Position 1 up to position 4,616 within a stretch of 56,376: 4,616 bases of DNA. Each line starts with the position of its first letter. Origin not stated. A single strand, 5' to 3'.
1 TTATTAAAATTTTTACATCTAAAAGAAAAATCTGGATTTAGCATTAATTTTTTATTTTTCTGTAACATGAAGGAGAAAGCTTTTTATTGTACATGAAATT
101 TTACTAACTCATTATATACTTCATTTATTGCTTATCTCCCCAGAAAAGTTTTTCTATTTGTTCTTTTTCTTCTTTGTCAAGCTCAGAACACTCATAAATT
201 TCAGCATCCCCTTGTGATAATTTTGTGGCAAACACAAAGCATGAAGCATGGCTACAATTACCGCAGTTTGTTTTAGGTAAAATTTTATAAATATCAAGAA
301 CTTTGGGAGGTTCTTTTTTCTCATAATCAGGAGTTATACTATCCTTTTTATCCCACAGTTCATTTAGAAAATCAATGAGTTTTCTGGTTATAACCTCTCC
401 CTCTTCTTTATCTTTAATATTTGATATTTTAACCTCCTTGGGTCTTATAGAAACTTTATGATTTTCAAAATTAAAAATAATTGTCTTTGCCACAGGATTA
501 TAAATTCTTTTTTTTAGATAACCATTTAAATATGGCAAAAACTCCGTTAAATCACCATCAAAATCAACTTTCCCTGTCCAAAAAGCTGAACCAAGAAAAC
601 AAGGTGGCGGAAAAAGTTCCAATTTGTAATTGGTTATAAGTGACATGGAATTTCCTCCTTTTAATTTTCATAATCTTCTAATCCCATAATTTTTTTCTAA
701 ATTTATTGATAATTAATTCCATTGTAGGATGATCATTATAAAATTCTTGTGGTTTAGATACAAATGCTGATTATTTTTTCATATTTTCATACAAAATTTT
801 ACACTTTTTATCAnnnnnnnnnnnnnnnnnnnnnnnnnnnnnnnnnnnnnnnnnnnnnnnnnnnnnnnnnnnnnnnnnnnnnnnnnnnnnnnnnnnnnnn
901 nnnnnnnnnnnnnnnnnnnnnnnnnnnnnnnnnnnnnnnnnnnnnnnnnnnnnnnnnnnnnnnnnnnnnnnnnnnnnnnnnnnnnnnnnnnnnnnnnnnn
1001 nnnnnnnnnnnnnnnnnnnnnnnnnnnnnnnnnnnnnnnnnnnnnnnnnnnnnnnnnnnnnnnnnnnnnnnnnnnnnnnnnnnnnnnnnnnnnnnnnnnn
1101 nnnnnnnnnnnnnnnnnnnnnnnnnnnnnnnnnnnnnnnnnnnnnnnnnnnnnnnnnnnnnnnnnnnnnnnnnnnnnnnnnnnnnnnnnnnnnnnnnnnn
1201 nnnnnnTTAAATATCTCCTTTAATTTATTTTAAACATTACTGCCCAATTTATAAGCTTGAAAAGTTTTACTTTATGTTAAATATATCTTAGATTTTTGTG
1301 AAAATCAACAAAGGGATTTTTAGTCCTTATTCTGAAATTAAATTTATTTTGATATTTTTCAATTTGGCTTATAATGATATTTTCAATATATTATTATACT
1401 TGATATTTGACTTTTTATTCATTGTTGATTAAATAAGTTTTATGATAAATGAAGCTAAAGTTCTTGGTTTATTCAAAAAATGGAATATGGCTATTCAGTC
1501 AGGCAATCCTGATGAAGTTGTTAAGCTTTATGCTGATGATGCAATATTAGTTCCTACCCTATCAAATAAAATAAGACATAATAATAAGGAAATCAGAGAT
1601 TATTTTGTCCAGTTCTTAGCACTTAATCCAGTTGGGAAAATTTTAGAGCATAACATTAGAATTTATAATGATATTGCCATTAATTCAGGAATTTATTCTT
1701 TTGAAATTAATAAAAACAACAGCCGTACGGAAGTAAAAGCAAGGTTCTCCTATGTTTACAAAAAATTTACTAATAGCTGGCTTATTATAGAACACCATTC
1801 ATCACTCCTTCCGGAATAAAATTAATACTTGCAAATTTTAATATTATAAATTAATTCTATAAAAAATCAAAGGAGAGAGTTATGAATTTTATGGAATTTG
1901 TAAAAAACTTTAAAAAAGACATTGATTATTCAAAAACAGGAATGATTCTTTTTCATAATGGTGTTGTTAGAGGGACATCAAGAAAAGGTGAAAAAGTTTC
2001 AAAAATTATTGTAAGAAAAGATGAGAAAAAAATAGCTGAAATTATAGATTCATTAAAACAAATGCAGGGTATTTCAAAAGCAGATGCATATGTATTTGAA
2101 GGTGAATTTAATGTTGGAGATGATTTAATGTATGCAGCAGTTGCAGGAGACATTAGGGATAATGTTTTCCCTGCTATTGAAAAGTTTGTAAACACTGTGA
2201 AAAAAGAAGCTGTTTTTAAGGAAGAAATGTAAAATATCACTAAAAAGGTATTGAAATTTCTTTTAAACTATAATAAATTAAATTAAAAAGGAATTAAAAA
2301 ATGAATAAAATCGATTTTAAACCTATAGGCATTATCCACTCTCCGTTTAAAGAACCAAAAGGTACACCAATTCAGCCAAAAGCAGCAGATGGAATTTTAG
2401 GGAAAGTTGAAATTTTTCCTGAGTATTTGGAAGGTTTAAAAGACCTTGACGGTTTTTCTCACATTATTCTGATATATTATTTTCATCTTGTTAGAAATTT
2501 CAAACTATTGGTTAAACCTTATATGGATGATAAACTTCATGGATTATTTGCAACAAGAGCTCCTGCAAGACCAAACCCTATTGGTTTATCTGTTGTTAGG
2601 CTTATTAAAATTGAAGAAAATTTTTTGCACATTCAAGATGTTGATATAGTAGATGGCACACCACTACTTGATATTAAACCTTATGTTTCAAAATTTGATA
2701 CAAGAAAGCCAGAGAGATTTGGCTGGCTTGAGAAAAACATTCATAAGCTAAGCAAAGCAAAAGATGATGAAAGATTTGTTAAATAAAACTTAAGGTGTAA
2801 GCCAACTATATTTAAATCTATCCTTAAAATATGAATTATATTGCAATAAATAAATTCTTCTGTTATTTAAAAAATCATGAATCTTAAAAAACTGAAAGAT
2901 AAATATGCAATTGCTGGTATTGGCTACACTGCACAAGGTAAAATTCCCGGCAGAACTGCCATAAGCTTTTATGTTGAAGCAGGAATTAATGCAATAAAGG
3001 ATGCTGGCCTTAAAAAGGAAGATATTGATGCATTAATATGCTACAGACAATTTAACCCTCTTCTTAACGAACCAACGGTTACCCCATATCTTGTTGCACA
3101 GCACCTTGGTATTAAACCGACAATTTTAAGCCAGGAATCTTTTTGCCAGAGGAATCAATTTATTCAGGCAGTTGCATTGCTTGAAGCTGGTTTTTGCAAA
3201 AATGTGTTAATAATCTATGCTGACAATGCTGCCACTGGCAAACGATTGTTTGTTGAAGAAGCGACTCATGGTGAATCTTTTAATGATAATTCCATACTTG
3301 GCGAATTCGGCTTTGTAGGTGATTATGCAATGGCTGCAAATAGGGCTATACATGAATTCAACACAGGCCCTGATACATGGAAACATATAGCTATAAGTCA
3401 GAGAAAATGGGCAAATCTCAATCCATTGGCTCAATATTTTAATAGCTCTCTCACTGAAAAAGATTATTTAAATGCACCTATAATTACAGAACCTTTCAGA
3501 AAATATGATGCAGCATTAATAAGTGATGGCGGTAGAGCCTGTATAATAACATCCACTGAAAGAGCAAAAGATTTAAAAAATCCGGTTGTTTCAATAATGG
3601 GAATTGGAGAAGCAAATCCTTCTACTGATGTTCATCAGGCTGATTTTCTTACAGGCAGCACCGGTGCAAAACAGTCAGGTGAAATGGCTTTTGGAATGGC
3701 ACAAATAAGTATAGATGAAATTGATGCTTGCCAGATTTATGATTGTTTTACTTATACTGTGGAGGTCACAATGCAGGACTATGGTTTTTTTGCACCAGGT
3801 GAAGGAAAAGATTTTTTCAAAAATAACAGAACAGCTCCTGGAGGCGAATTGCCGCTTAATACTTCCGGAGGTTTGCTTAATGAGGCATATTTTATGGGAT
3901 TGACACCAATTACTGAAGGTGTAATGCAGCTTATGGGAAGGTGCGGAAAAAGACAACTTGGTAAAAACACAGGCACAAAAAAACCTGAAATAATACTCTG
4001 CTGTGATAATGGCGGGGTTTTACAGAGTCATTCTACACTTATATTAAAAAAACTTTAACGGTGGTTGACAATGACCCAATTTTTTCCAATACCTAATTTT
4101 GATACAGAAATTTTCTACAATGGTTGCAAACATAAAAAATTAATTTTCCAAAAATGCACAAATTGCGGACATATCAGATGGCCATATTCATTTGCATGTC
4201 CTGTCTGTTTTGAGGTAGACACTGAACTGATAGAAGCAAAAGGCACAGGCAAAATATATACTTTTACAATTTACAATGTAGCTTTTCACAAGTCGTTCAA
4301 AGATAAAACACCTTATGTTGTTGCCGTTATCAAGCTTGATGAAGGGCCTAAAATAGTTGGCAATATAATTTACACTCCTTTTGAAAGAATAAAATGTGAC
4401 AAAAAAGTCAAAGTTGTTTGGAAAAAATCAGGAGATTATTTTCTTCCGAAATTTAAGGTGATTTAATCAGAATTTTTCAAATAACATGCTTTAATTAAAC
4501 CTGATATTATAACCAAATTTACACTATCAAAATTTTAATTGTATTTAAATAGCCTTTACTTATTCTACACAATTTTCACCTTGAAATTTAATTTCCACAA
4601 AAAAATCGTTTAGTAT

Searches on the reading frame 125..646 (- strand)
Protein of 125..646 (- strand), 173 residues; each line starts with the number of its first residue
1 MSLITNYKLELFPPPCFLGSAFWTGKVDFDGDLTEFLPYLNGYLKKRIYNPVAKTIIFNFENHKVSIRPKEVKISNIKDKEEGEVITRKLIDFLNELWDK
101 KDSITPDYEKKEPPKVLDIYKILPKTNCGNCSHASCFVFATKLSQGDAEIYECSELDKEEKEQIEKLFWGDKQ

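Call 83: search_protein_families(library=pfam, proteins=[window:125-646:-], max_evalue=0.001)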
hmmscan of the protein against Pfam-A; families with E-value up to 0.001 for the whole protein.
window:125-646:- (173 aa): 1 family
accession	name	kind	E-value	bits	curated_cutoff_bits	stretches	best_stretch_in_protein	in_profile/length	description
PF04060.18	FeS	-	1.5e-10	41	23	1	123-153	1-31/33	Putative Fe-S cluster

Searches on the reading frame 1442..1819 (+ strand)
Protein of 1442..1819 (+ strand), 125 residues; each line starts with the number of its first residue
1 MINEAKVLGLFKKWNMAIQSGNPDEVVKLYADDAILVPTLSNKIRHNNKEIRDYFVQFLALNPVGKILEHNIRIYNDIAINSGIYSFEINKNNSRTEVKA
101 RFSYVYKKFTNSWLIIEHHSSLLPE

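Call 83: search_protein_families(library=pfam, proteins=[window:1442-1819:+], max_evalue=0.001)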
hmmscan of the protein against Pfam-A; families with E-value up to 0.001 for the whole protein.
window:1442-1819:+ (125 aa): 4 families
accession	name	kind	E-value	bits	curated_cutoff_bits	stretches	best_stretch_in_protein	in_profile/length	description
PF08332.16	CaMKII_AD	-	7.6e-20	71.8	22.1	1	4-122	2-126/128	Calcium/calmodulin dependent protein kinase II association domain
PF14534.12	DUF4440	-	1.5e-12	48.4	25.2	1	8-115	2-107/107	Domain of unknown function (DUF4440)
PF13474.12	SnoaL_3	-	3.6e-09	37.4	22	1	9-122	3-118/121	SnoaL-like domain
PF12680.13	SnoaL_2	-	0.00082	20.4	27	1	13-67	3-55/102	SnoaL-like domain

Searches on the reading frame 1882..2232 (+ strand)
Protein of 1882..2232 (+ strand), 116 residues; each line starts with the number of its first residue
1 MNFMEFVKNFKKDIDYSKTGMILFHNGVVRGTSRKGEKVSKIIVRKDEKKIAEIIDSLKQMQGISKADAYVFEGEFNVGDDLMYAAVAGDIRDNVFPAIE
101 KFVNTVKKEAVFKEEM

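Call 83: search_protein_families(library=pfam, proteins=[window:1882-2232:+], max_evalue=0.001)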
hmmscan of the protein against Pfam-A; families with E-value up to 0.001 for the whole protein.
window:1882-2232:+ (116 aa): 1 family
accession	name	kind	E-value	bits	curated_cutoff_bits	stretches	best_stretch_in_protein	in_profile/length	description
PF02391.22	MoaE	-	7e-12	46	23.4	1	11-109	12-114/114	MoaE protein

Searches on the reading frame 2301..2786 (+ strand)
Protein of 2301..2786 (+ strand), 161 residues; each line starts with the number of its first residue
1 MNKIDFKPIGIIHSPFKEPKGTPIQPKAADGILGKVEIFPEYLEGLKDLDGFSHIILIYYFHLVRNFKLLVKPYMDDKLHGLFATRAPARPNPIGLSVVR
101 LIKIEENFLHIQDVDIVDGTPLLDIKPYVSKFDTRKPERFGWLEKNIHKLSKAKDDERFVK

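Call 83: search_protein_families(library=pfam, proteins=[window:2301-2786:+], max_evalue=0.001)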
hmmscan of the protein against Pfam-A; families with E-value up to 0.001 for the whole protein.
window:2301-2786:+ (161 aa): 1 family
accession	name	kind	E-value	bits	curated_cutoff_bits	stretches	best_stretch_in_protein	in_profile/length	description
PF01980.22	TrmO_N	-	6.8e-41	139.6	26.8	1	21-133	1-116/116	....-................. O N-terminal domain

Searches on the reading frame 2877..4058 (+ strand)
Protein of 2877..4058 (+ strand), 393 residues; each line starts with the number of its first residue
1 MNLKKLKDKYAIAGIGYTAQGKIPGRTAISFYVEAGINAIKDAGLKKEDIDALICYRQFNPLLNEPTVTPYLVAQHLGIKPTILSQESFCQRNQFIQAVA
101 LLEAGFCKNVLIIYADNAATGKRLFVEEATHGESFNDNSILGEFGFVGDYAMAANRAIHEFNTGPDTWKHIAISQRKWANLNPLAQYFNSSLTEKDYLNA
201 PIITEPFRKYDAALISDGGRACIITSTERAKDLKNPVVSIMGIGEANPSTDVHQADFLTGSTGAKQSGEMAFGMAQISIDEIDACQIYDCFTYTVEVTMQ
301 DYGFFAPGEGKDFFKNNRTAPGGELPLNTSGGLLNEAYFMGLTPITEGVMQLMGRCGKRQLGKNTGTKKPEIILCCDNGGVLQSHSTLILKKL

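Call 31: search_protein_families(library=pfam, proteins=[window:2877-4058:+], max_evalue=0.000001)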
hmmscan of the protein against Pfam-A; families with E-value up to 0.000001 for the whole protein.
window:2877-4058:+ (393 aa): 1 family
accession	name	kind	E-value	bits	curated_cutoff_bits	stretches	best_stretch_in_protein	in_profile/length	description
PF22691.2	Thiolase_C_1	-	1.1e-40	139.1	28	1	244-392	1-144/144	Thiolase C-terminal domain-like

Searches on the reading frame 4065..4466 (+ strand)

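Call 83: search_protein_families(library=pfam, proteins=[window:4065-4466:+], max_evalue=0.001)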
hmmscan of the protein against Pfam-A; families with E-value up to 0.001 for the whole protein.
window:4065-4466:+ (133 aa): 2 families
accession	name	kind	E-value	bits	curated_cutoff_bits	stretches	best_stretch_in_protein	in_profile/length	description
PF01796.24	OB_ChsH2_C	-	1.7e-18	66.7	27.1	1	57-120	3-65/65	ChsH2, C-terminal OB-fold domain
PF12172.15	zf-ChsH2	-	2.8e-06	27.5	23.2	1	20-49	3-32/37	ChsH2, rubredoxin-like zinc ribbon domain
